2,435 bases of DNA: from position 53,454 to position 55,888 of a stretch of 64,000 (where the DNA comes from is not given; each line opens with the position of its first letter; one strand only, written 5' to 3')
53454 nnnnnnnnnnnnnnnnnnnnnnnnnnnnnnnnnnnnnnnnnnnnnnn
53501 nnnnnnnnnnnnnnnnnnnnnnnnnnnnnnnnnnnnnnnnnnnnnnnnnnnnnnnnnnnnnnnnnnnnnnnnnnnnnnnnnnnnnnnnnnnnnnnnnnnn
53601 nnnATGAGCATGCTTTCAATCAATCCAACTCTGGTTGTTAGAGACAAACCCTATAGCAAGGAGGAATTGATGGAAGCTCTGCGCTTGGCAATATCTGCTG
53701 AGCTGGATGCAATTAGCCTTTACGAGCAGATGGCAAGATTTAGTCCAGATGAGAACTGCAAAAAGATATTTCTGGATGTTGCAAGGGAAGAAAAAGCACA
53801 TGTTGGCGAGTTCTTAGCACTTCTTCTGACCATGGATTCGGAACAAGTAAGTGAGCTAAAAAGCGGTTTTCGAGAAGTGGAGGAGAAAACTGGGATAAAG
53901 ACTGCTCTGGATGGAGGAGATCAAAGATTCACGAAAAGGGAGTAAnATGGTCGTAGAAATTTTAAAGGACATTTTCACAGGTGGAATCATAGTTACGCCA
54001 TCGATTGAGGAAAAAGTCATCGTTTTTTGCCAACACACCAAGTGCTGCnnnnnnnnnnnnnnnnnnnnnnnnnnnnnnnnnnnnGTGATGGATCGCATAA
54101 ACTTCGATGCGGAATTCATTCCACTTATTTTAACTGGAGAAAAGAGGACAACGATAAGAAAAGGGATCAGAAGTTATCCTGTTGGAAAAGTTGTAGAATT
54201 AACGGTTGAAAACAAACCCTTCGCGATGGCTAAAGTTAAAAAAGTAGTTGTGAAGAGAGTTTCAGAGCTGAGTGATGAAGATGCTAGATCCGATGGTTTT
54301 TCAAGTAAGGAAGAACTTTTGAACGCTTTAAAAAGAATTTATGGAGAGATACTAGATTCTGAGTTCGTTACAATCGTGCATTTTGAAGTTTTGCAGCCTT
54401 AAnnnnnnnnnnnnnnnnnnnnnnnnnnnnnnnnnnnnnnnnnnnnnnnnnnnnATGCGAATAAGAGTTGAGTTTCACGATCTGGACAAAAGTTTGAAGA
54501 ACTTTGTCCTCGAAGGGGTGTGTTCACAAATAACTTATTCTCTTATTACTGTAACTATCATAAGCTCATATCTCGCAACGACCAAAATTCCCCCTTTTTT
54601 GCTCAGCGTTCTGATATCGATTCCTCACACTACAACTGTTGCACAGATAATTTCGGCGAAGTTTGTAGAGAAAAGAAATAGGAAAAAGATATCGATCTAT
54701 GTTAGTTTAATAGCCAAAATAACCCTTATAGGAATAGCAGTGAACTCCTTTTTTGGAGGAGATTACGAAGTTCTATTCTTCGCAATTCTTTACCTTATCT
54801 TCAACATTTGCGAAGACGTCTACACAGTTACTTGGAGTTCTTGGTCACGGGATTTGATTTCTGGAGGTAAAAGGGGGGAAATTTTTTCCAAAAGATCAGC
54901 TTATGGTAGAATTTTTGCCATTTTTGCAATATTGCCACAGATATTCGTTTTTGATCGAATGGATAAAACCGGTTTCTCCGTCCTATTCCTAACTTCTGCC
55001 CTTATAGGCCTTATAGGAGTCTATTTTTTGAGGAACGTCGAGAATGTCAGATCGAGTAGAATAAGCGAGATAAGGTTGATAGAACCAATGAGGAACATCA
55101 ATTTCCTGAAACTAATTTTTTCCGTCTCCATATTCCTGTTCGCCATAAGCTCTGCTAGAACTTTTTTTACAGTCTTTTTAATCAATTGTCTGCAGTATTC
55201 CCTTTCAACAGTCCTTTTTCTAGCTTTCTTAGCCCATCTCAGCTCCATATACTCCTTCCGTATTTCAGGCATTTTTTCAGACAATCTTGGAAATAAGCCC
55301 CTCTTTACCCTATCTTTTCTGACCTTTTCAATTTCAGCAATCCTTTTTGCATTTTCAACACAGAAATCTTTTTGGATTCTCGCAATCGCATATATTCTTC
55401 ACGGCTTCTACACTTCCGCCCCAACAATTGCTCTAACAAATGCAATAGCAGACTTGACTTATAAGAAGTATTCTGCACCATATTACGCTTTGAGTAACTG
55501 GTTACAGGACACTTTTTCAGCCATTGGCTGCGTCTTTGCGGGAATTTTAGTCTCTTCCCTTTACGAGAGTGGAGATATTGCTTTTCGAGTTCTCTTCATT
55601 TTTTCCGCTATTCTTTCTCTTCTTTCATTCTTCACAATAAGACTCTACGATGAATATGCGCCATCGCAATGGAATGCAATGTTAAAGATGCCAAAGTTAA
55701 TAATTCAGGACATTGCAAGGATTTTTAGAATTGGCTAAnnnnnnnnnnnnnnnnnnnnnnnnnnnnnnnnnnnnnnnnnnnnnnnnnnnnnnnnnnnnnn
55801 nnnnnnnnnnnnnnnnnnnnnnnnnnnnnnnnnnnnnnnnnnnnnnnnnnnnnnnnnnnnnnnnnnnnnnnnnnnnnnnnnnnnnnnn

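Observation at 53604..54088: Decayed ferritin-like/encapsulin fusion: cargo domain kept as an intact ORF, shell reduced to a frameshifted C-terminal stub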

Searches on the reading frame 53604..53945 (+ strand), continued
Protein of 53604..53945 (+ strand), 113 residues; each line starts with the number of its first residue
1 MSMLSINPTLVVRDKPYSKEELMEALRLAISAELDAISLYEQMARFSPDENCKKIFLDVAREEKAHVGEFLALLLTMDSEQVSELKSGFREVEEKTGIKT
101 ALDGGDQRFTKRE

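Call 35: search_protein_families(library=pfam, proteins=[L013:6001-7008:+, L014:5520-6527:+, L015:6001-7008:+], max_evalue=0.01)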
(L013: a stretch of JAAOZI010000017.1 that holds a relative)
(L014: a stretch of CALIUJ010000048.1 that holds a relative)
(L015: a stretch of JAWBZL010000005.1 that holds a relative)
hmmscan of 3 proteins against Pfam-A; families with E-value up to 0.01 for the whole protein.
L013:6001-7008:+ (336 aa): 3 families
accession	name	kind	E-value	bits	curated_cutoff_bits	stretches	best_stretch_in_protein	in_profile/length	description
PF04454.18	Linocin_M18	-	5.5e-19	68.9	24.3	1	138-321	49-251/253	Encapsulating protein for peroxidase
PF02915.23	Rubrerythrin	-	7.5e-07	30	22.8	1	22-80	1-61/137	Rubrerythrin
PF22277.2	EncFtn-like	-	0.00086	19.5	27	1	26-65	21-60/85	EncFtn-like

L014:5520-6527:+ (336 aa): 4 families
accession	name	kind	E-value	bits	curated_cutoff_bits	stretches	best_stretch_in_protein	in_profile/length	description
PF04454.18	Linocin_M18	-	2.3e-23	83.2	24.3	1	119-321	30-251/253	Encapsulating protein for peroxidase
PF02915.23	Rubrerythrin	-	2.3e-07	31.7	22.8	1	22-96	1-85/137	Rubrerythrin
PF09537.16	DUF2383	-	0.00037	21.1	30.8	1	22-126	4-109/111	Domain of unknown function (DUF2383)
PF22277.2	EncFtn-like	-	0.00054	20.1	27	1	26-65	21-60/85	EncFtn-like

L015:6001-7008:+ (336 aa): 5 families
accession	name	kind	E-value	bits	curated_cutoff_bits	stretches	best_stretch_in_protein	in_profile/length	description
PF04454.18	Linocin_M18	-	5.7e-21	75.3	24.3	1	122-320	33-250/253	Encapsulating protein for peroxidase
PF02915.23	Rubrerythrin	-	4.5e-06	27.5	22.8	1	22-83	1-64/137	Rubrerythrin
PF22277.2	EncFtn-like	-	0.00063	19.9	27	1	23-65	18-60/85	EncFtn-like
PF05065.19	Phage_capsid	-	0.0021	17.9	24.2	1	155-335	74-278/280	Phage capsid family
PF03232.19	COQ7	-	0.0094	16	23.5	0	20-77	3-61/169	Ubiquinone biosynthesis protein COQ7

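Call 43: find_homologous_proteins(query=L014:5520-6527:+)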
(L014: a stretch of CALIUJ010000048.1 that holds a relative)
Query L014:5520-6527:+ (336 aa): 57 proteins with E <= 0.001 among 4577 candidates.
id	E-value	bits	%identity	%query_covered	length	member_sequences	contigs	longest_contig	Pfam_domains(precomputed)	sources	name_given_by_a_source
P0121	8.0e-197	671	93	100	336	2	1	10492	PF02915.24,PF04454.19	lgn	-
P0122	2.0e-189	646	90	100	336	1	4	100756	PF02915.24,PF04454.19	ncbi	ncbi:MAG: family 1 encapsulin nanocompartment shell protein [Archaeoglobaceae archaeon]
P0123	8.8e-189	644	89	100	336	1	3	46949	PF02915.24,PF04454.19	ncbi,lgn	ncbi:MAG: family 1 encapsulin nanocompartment shell protein [Archaeoglobaceae archaeon]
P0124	1.7e-188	643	89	100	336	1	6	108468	PF02915.24,PF04454.19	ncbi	ncbi:MAG: family 1 encapsulin nanocompartment shell protein [Archaeoglobaceae archaeon]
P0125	3.9e-188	642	89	100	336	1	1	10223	PF02915.24,PF04454.19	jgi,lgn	-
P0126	8.7e-187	638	88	100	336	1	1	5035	PF02915.24,PF04454.19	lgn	-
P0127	9.4e-184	628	86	100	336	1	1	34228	PF02915.24,PF04454.19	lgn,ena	-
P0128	1.9e-183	627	85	100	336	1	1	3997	PF02915.24,PF04454.19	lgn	-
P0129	1.2e-181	621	84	100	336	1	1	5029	PF02915.24,PF04454.19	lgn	-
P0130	2.1e-179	613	84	100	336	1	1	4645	PF02915.24,PF04454.19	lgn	-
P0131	6.1e-176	602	81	100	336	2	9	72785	PF02915.24,PF04454.19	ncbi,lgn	ncbi:MAG: family 1 encapsulin nanocompartment shell protein [Archaeoglobaceae archaeon]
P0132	9.5e-173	592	79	100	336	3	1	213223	PF02915.24,PF04454.19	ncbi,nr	ncbi:MAG: family 1 encapsulin nanocompartment shell protein [Archaeoglobales archaeon]|nr:family 1 e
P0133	1.1e-172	591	79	100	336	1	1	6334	PF02915.24,PF04454.19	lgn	-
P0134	5.0e-172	589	78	100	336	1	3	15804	PF02915.24,PF04454.19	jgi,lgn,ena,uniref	uniref:Rubrerythrin n=1 Tax=Archaeoglobus fulgidus TaxID=2234 RepID=A0A7J2TKB3_ARCFL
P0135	6.1e-170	582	77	100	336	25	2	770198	PF02915.24,PF04454.19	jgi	jgi:rubrerythrin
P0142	2.8e-162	557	75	100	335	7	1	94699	PF02915.24,PF04454.19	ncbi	ncbi:MAG: family 1 encapsulin nanocompartment shell protein [Archaeoglobaceae archaeon]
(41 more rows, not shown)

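Call 46: find_encoding_contigs(protein=P0122, flank=5000, max_places=3)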
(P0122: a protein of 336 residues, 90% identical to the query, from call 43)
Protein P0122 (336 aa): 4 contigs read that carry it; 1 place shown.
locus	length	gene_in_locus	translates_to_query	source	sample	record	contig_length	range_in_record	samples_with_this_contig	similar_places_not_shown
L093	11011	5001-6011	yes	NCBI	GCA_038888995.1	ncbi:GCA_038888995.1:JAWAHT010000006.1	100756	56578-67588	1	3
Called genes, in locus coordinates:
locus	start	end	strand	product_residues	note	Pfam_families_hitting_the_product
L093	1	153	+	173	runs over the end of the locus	PF00011:HSP20, PF04969:CS (weak), PF17886:ArsA_HSP20 (weak)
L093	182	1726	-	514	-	PF00117:GATase, PF07722:Peptidase_C26 (weak), PF02540:NAD_synthase (weak), PF01171:ATP_bind_3, PF02568:ThiI (faint), PF06508:QueC (faint), PF00958:GMP_synt_C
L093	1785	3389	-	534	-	PF01645:Glu_synthase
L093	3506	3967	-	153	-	PF00583:Acetyltransf_1, PF13673:Acetyltransf_10, PF13508:Acetyltransf_7, PF08445:FR47 (weak)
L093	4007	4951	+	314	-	PF01546:Peptidase_M20, PF07687:M20_dimer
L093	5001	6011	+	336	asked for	PF02915:Rubrerythrin (weak), PF04454:Linocin_M18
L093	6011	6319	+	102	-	PF04266:ASCH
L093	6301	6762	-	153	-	PF02481:DNA_processg_A (faint), PF18306:LDcluster4, PF03641:Lysine_decarbox (weak)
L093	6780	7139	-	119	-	-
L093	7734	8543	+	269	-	PF00892:EamA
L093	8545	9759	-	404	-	PF03463:eRF1_1, PF18854:baeRF_family10, PF03464:eRF1_2, PF18859:acVLRF1, PF03465:eRF1_3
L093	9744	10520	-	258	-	PF01255:Prenyltransf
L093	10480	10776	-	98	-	PF10826:DUF2551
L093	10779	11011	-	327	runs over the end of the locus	PF13353:Fer4_12 (weak), PF04055:Radical_SAM, PF26257:DUF8061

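Call 47: find_encoding_contigs(protein=P0124, flank=5000, max_places=3)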
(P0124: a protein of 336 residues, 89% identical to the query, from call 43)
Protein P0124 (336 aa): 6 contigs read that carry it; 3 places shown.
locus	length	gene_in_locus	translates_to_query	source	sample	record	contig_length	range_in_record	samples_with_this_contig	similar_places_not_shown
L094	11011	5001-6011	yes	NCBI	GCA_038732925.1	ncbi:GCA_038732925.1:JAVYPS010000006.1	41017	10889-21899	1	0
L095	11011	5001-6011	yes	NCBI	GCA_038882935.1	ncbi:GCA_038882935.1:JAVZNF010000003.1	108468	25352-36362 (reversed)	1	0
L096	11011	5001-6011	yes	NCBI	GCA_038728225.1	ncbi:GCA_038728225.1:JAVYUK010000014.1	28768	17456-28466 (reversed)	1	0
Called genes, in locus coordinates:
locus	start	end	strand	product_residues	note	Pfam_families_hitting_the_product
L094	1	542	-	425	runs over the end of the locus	PF07992:Pyr_redox_2, PF01266:DAO (faint), PF03486:HI0933_like (faint), PF13738:Pyr_redox_3 (weak), PF18267:Rubredoxin_C (faint), PF00070:Pyr_redox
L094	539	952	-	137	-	PF13237:Fer4_10 (faint), PF14697:Fer4_21 (faint), PF13187:Fer4_9 (faint), PF13247:Fer4_11, PF12838:Fer4_7 (weak), PF12797:Fer4_2 (weak), PF12837:Fer4_6 (weak), PF00037:Fer4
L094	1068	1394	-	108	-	PF00543:P-II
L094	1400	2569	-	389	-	PF00909:Ammonium_transp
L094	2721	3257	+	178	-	PF01402:RHH_1 (faint)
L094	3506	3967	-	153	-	PF00583:Acetyltransf_1, PF13673:Acetyltransf_10, PF13508:Acetyltransf_7, PF08445:FR47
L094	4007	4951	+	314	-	PF01546:Peptidase_M20, PF07687:M20_dimer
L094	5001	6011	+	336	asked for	PF02915:Rubrerythrin (weak), PF04454:Linocin_M18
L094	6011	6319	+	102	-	PF04266:ASCH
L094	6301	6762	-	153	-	PF02481:DNA_processg_A (faint), PF18306:LDcluster4, PF03641:Lysine_decarbox (weak)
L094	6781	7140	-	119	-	-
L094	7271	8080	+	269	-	PF00892:EamA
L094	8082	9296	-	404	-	PF03463:eRF1_1, PF18854:baeRF_family10, PF03464:eRF1_2, PF18859:acVLRF1, PF03465:eRF1_3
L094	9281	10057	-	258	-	PF01255:Prenyltransf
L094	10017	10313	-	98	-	PF10826:DUF2551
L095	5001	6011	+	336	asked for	PF02915:Rubrerythrin (weak), PF04454:Linocin_M18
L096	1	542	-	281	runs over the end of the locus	PF07992:Pyr_redox_2, PF01266:DAO (faint), PF03486:HI0933_like (faint), PF13738:Pyr_redox_3 (weak), PF00070:Pyr_redox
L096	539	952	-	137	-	PF14697:Fer4_21 (faint), PF13187:Fer4_9 (faint), PF13247:Fer4_11, PF12838:Fer4_7 (weak), PF12797:Fer4_2 (weak), PF12837:Fer4_6 (weak), PF00037:Fer4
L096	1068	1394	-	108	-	PF00543:P-II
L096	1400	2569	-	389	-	PF00909:Ammonium_transp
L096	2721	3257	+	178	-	PF01402:RHH_1 (faint)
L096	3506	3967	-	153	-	PF00583:Acetyltransf_1, PF13673:Acetyltransf_10, PF13508:Acetyltransf_7, PF08445:FR47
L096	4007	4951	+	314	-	PF01546:Peptidase_M20, PF07687:M20_dimer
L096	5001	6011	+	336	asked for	PF02915:Rubrerythrin (weak), PF04454:Linocin_M18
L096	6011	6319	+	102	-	PF04266:ASCH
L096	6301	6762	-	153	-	PF02481:DNA_processg_A (faint), PF18306:LDcluster4, PF03641:Lysine_decarbox (weak)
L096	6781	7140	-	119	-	-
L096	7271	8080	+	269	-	PF00892:EamA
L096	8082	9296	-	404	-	PF03463:eRF1_1, PF18854:baeRF_family10, PF03464:eRF1_2, PF18859:acVLRF1, PF03465:eRF1_3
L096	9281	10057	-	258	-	PF01255:Prenyltransf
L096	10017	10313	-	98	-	PF10826:DUF2551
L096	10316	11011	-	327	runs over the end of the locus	PF13353:Fer4_12 (weak), PF04055:Radical_SAM, PF26257:DUF8061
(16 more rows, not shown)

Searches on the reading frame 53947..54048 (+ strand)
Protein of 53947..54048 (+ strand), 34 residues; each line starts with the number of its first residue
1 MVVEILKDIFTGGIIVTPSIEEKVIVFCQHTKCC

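Call 5: search_protein_families(library=pfam, proteins=[window:53947-54048:+], max_evalue=10)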
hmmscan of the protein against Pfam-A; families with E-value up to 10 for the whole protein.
seq(34 aa): 1 family
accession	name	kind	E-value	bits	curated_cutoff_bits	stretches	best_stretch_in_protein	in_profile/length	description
PF04454.18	Linocin_M18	-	0.13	11.9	24.3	1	2-29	192-219/253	Encapsulating protein for peroxidase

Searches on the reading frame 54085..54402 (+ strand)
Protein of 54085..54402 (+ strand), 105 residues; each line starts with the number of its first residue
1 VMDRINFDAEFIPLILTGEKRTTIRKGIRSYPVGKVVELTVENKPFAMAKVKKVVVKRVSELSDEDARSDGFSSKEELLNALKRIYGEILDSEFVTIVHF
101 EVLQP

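Call 3: search_protein_families(library=pfam, proteins=[window:54085-54402:+], max_evalue=0.01)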
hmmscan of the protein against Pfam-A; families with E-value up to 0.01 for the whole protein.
window:54085-54402:+ (105 aa): 1 family
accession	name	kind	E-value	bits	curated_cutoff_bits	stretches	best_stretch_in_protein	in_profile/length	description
PF04266.20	ASCH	-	7.6e-18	65.6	21.2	1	6-103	2-102/103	ASCH domain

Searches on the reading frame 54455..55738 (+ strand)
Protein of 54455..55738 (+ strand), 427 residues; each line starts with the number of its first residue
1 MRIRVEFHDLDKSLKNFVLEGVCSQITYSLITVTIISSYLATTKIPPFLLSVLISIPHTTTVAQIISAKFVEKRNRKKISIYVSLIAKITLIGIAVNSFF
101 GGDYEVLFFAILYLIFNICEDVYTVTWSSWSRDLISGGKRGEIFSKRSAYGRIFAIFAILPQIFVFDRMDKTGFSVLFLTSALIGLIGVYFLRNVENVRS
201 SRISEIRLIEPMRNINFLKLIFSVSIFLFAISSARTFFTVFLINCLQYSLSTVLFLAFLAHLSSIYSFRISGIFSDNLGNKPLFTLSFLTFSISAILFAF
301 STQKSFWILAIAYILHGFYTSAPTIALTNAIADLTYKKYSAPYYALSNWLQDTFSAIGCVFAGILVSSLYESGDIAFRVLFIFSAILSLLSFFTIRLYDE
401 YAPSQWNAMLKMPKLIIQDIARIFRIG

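Call 3: search_protein_families(library=pfam, proteins=[window:54455-55738:+], max_evalue=0.01)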
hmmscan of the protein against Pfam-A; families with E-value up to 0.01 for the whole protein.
window:54455-55738:+ (427 aa): 1 family
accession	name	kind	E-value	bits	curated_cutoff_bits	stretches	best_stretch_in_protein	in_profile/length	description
PF07690.21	MFS_1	-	4.8e-21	75.5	33.4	2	270-408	51-183/347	Major Facilitator Superfamily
